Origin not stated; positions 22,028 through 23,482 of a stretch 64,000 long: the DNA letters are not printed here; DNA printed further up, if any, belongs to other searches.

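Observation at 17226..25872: Effector-less multi-component phosphorelay: two hybrid kinases, a binding lipoprotein, a REC-REC protein and a REC-only protein in one operon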

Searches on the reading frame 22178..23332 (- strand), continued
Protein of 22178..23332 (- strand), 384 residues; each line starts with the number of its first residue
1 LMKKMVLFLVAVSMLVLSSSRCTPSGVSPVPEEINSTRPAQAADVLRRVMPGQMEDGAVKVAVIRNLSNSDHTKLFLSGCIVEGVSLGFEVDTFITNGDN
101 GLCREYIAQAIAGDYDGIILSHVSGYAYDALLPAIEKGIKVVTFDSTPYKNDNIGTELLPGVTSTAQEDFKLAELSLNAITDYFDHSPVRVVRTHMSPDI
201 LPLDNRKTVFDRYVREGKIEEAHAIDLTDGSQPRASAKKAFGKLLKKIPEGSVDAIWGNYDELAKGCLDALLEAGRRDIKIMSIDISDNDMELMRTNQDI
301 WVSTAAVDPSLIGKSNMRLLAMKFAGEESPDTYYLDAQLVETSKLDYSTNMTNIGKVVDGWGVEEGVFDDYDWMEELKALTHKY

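Call 62: search_protein_families(library=ncbifam, proteins=[L001:13898-15109:+, L001:15122-16201:+, L001:5989-6879:+, L004:13769-14974:+, L004:14983-16062:+, L004:9072-9713:-], max_evalue=1e-10)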
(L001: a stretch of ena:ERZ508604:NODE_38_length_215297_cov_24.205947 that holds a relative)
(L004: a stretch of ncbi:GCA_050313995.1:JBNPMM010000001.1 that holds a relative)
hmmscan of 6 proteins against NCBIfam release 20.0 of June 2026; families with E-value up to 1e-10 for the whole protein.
L001:13898-15109:+ (403 aa): 1 family
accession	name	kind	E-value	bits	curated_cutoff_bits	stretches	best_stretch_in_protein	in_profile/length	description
TIGR01767.2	MTRK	equivalog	1.2e-127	426.3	275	1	10-395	4-400/401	S-methyl-5-thioribose kinase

L001:15122-16201:+ (359 aa): 8 families
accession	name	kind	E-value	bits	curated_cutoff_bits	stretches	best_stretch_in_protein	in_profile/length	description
NF004326.0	PRK05720.1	subfamily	1.8e-137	457.9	271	1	7-356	9-356/358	s-methyl-5-thioribose-1-phosphate isomerase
TIGR00512.1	salvage_mtnA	equivalog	7.8e-124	413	279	1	16-341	6-334/335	S-methyl-5-thioribose-1-phosphate isomerase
TIGR00524.1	eIF-2B_rel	subfamily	2.7e-110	368.3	185.85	1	38-341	2-302/303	S-methyl-5-thioribose-1-phosphate isomerase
NF004700.0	PRK06036.1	equivalog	1.2e-104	350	528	1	10-346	3-334/339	S-methyl-5-thioribose-1-phosphate isomerase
NF004436.0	PRK05772.1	equivalog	3.8e-90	302.8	521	1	17-353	23-362/363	S-methyl-5-thioribose-1-phosphate isomerase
TIGR00511.1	ribulose_e2b2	equivalog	3.1e-55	187.5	314.1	1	40-343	2-288/301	ribose 1,5-bisphosphate isomerase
NF006210.0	PRK08335.1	equivalog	1.7e-18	66.9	339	1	142-344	95-273/275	translation initiation factor IF-2B subunit alpha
NF004994.0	PRK06372.1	equivalog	4.3e-11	42.7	249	1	192-342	111-248/253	translation initiation factor IF-2B subunit delta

L001:5989-6879:+ (296 aa): 21 families
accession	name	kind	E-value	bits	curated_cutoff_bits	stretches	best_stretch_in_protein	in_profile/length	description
NF043034.1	OxoTetrPhDc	equivalog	7.1e-33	114.1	250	1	9-211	2-204/205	3-oxo-tetronate 4-phosphate decarboxylase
NF006208.0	PRK08333.1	equivalog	2.2e-29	102.5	267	1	12-189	5-179/189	aldolase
NF040649.1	FucA_Meth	equivalog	1.7e-27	96.5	250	1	14-188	4-171/179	L-fuculose phosphate aldolase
NF005302.0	PRK06833.1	equivalog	4.4e-27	94.9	264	1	11-215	5-207/214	L-fuculose-phosphate aldolase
NF005123.0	PRK06557.1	subfamily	1.6e-23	83.5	251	1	11-214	11-215/223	L-ribulose-5-phosphate 4-epimerase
NF006413.0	PRK08660.1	equivalog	1e-21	77.6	203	1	13-194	3-178/184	aldolase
TIGR03328.1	salvage_mtnB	equivalog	1.9e-21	76.5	137.05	1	16-185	1-183/194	methylthioribulose 1-phosphate dehydratase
NF005984.0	PRK08087.1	subfamily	2.4e-21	76.5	264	1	14-219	8-210/215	L-fuculose-phosphate aldolase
NF006672.0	PRK09220.1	equivalog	3e-21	75.8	226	1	8-108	7-106/209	methylthioribulose 1-phosphate dehydratase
NF053831.1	RU1PAldHalo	equivalog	6.9e-20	71.4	300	1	29-211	20-199/208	ribulose-1-phosphate aldolase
NF006047.0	PRK08193.1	subfamily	8.1e-19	68.1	257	1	11-200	4-206/231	L-ribulose-5-phosphate 4-epimerase AraD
TIGR01086.1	fucA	equivalog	1.1e-18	67.8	400.25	1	14-219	7-209/214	L-fuculose-phosphate aldolase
NF004527.0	PRK05874.1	equivalog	2.6e-16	59.8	308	1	11-172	6-168/218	L-fuculose-phosphate aldolase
TIGR00760.1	araD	equivalog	3e-16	59.3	389.1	1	11-196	4-200/228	L-ribulose-5-phosphate 4-epimerase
NF004979.0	PRK06357.1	equivalog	6.7e-16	58.3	216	1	14-197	8-201/221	hypothetical protein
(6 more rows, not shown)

L004:13769-14974:+ (401 aa): 1 family
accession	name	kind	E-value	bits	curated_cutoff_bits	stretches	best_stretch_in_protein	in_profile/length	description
TIGR01767.2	MTRK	equivalog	1.5e-115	386.5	275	1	11-393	5-399/401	S-methyl-5-thioribose kinase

L004:14983-16062:+ (359 aa): 8 families
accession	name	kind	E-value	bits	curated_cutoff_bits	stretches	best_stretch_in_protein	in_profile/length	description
NF004326.0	PRK05720.1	subfamily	3.8e-136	453.6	271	1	8-354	10-354/358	s-methyl-5-thioribose-1-phosphate isomerase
TIGR00512.1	salvage_mtnA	equivalog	2.8e-123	411.2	279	1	11-341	3-334/335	S-methyl-5-thioribose-1-phosphate isomerase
TIGR00524.1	eIF-2B_rel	subfamily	7.6e-108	360.2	185.85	1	38-342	2-303/303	S-methyl-5-thioribose-1-phosphate isomerase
NF004700.0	PRK06036.1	equivalog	5.4e-102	341.3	528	1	10-346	3-334/339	S-methyl-5-thioribose-1-phosphate isomerase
NF004436.0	PRK05772.1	equivalog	3.7e-88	296.2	521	1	16-352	22-361/363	S-methyl-5-thioribose-1-phosphate isomerase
TIGR00511.1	ribulose_e2b2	equivalog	7.4e-54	183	314.1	1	41-342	3-288/301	ribose 1,5-bisphosphate isomerase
NF006210.0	PRK08335.1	equivalog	4.1e-21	75.5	339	1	40-343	6-272/275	translation initiation factor IF-2B subunit alpha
NF004994.0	PRK06372.1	equivalog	1.4e-13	50.8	249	1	192-342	111-248/253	translation initiation factor IF-2B subunit delta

L004:9072-9713:- (213 aa): 27 families (the best 25 are shown)
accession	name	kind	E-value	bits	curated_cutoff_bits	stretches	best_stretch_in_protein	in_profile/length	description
NF005302.0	PRK06833.1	equivalog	1.4e-83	279.5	264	1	1-213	1-212/214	L-fuculose-phosphate aldolase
NF005984.0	PRK08087.1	subfamily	4.2e-49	167.2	264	1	8-212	8-210/215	L-fuculose-phosphate aldolase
NF053831.1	RU1PAldHalo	equivalog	1.6e-48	164.9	300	1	3-212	2-207/208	ribulose-1-phosphate aldolase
NF005123.0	PRK06557.1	subfamily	2.1e-44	151.8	251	1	3-209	9-217/223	L-ribulose-5-phosphate 4-epimerase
TIGR01086.1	fucA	equivalog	2.2e-44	151.8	400.25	1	8-212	7-209/214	L-fuculose-phosphate aldolase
NF004527.0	PRK05874.1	equivalog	2.4e-35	122.1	308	1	12-198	13-200/218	L-fuculose-phosphate aldolase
NF006047.0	PRK08193.1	subfamily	9e-31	107.2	257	1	16-191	15-203/231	L-ribulose-5-phosphate 4-epimerase AraD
NF006208.0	PRK08333.1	equivalog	5e-28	98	267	1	4-185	3-181/189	aldolase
NF043034.1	OxoTetrPhDc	equivalog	2.2e-27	96.2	250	1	6-190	5-191/205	3-oxo-tetronate 4-phosphate decarboxylase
TIGR00760.1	araD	equivalog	5e-26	91.3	389.1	1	16-190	15-200/228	L-ribulose-5-phosphate 4-epimerase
NF009003.0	PRK12348.1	subfamily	9.3e-26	90.9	331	1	15-193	13-202/228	L-ribulose-5-phosphate 4-epimerase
NF005484.0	PRK07090.1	equivalog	8.1e-25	87.6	261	1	5-192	30-218/260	aldolase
NF009625.0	PRK13145.1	equivalog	3.4e-24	85.7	369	1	3-182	5-197/235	L-ribulose-5-phosphate 4-epimerase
NF040649.1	FucA_Meth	equivalog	4.7e-24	85.3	250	1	8-186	4-175/179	L-fuculose phosphate aldolase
NF006672.0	PRK09220.1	equivalog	2.8e-23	82.4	226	1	5-108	10-112/209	methylthioribulose 1-phosphate dehydratase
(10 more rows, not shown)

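Call 65: predict_structure(alignment_id=A1)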
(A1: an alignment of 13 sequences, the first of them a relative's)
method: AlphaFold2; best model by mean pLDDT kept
length: 383 residues; sequences in the alignment: 13
mean_pLDDT: 75.9   pTM: 0.72
mean pLDDT of the five models: 75.9, 74.8, 73.1, 70.2, 68.2
residues with pLDDT >= 90: 108; 70-90: 156; 50-70: 62; < 50: 57
segments of 3 or more residues with pLDDT < 50: 1-37, 197-201, 347-359
pLDDT, mean of each block of 10 residues (from residue 1): 44 36 33 46 76 78 80 82 84 87 95 93 80 95 80 79 75 86 93 63 73 95 80 88 94 87 89 93 63 78 72 89 87 73 54 44 70 75 59
secondary structure, 60 per line:
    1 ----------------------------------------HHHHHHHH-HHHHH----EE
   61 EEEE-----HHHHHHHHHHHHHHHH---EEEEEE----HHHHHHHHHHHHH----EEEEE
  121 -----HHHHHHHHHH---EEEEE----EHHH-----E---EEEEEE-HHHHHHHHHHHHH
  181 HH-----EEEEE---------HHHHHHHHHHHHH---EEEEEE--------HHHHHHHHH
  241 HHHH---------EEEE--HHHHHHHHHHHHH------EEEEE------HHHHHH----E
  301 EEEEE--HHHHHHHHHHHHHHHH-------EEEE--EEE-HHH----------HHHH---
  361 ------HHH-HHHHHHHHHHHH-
elements in order: H41-48 H50-54 E59-64 H70-85 E89-94 H99-111 E116-120 H126-135 E139-143 E161-166 H168-182 E188-192 H202-214 E218-223 H232-244 E254-257 H260-272 E279-283 H290-295 E300-305 H308-323 E331-334 E337-339 H354-357 H371-382

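Call 67: fold_search(model_id=the predicted structure, library=pdb)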
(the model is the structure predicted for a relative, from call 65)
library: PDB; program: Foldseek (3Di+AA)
matches with E <= 10: 1564; with E <= 0.001: 537
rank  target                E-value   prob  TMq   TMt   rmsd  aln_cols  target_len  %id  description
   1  5ulb                  6.1e-25  1.00  0.68  0.76   5.9       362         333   32  Crystal structure of sugar ABC transporter from Yersinia enterocolitica subsp. enterocolitica 8081 (released 2018-09-12)
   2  4ry8_C                3.2e-17  1.00  0.64  0.75   4.4       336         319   24  Crystal structure of 5-methylthioribose transporter solute binding protein TLET_1677 from Thermotoga lettingae TMO TAR (released 2014-12-24)
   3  4ry8_A                4.7e-17  1.00  0.65  0.77   4.3       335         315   24  Crystal structure of 5-methylthioribose transporter solute binding protein TLET_1677 from Thermotoga lettingae TMO TAR (released 2014-12-24)
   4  4ry8_B                1.1e-16  1.00  0.65  0.76   4.2       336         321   25  Crystal structure of 5-methylthioribose transporter solute binding protein TLET_1677 from Thermotoga lettingae TMO TAR (released 2014-12-24)
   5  6hbd_A                6.9e-15  1.00  0.63  0.77   4.3       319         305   18  Crystal structure of MSMEG_1712 from Mycobacterium smegmatis in complex with Beta-D-Galactofuranose (released 2019-05-01)
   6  6hbm_A                1.1e-14  1.00  0.62  0.76   4.2       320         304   18  Crystal structure of MSMEG_1712 from Mycobacterium smegmatis in complex with alpha-L-arabinofuranose (released 2019-05-01)
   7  4wt7_A                2.2e-14  1.00  0.61  0.77   4.1       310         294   18  Crystal structure of an ABC transporter solute binding protein (IPR025997) from Agrobacterium vitis (Avi_5165, Target  (released 2014-11-12)
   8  2ioy_A                2.3e-14  1.00  0.62  0.83   3.3       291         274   18  Crystal structure of Thermoanaerobacter tengcongensis ribose binding protein (released 2007-03-20)
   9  6hb0_A                2.3e-14  1.00  0.58  0.71   5.3       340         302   18  Crystal structure of MSMEG_1712 from Mycobacterium smegmatis (released 2019-05-01)
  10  6gt9_A                3.4e-14  1.00  0.59  0.77   4.2       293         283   17  Crystal structure of GanP, a glucose-galactose binding protein from Geobacillus stearothermophilus, in complex with ga (released 2019-06-26)
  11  6guq                  3.8e-14  1.00  0.61  0.81   3.6       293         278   17  Crystal structure of GanP, a glucose-galactose binding protein from Geobacillus stearothermophilus, in complex with gluc (released 2019-07-03)
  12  1drk                  4.9e-14  1.00  0.60  0.82   3.4       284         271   18  PROBING PROTEIN-PROTEIN INTERACTIONS: THE RIBOSE-BINDING PROTEIN IN BACTERIAL TRANSPORT AND CHEMOTAXIS (released 1995-01-26)
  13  1dbp                  5.2e-14  1.00  0.60  0.83   3.3       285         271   18  IDENTICAL MUTATIONS AT CORRESPONDING POSITIONS IN TWO HOMOLOGOUS PROTEINS WITH NON-IDENTICAL EFFECTS (released 1994-05-31)
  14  6gq0                  5.8e-14  1.00  0.62  0.82   3.4       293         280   18  Crystal structure of GanP, a glucose-galactose binding protein from Geobacillus stearothermophilus (released 2019-06-19)
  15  3l49_A                5.8e-14  1.00  0.58  0.76   4.1       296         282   23  CRYSTAL STRUCTURE OF ABC SUGAR TRANSPORTER SUBUNIT FROM Rhodobacter sphaeroides 2.4.1 (released 2010-01-05)
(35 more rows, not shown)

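Call 78: search_protein_families(library=pfam, proteins=[L088:3-800:+, L086:6939-8015:-, L085:1-1431:+, L005:6539-7417:+, L005:3739-6429:+], max_evalue=0.001)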
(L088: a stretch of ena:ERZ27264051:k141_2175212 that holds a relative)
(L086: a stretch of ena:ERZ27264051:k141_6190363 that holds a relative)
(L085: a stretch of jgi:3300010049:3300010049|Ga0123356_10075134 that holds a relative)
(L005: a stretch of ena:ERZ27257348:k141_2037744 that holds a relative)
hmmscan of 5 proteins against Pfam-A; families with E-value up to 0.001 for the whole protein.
L088:3-800:+ (265 aa): 2 families
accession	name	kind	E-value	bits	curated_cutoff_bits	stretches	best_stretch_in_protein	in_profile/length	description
PF02518.31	HATPase_c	-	2.1e-28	99.4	26.4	1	1-117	1-110/111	Histidine kinase-, DNA gyrase B-, and HSP90-like ATPase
PF00072.30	Response_reg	-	1.1e-21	77.5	30.2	1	145-260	1-110/111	Response regulator receiver domain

L086:6939-8015:- (358 aa): 3 families
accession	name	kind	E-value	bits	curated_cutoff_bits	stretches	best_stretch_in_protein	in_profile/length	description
PF02518.31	HATPase_c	-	5.3e-30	104.6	26.4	1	93-205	2-107/111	Histidine kinase-, DNA gyrase B-, and HSP90-like ATPase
PF00072.30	Response_reg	-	3.1e-24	85.7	30.2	1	235-350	1-110/111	Response regulator receiver domain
PF00512.31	HisKA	-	8.2e-05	23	26.9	0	12-44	33-65/66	His Kinase A (phospho-acceptor) domain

L085:1-1431:+ (476 aa): 1 family
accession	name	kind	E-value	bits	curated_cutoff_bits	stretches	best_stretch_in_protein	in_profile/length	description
PF05359.17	DUF748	-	3.2e-86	290.8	50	1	2-449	605-1036/1037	Domain of Unknown Function (DUF748)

L005:6539-7417:+ (292 aa): 1 family
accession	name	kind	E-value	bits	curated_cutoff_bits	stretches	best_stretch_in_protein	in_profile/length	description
PF00072.30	Response_reg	-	4.2e-19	69.2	30.2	1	173-283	1-110/111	Response regulator receiver domain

L005:3739-6429:+ (896 aa): 5 families
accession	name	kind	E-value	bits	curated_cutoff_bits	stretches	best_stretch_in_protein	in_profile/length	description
PF00072.30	Response_reg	-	5e-46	155.9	30.2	2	9-119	1-110/111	Response regulator receiver domain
PF02518.31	HATPase_c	-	2.8e-25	89.4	26.4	1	451-563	1-107/111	Histidine kinase-, DNA gyrase B-, and HSP90-like ATPase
PF00512.31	HisKA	-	5.8e-20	71.5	26.9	1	336-404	1-66/66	His Kinase A (phospho-acceptor) domain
PF01627.28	Hpt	-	1.2e-12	48.4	24.6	1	744-810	15-81/84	Hpt domain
PF01590.32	GAF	-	1.5e-07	32.5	22.4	1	179-315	9-133/133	GAF domain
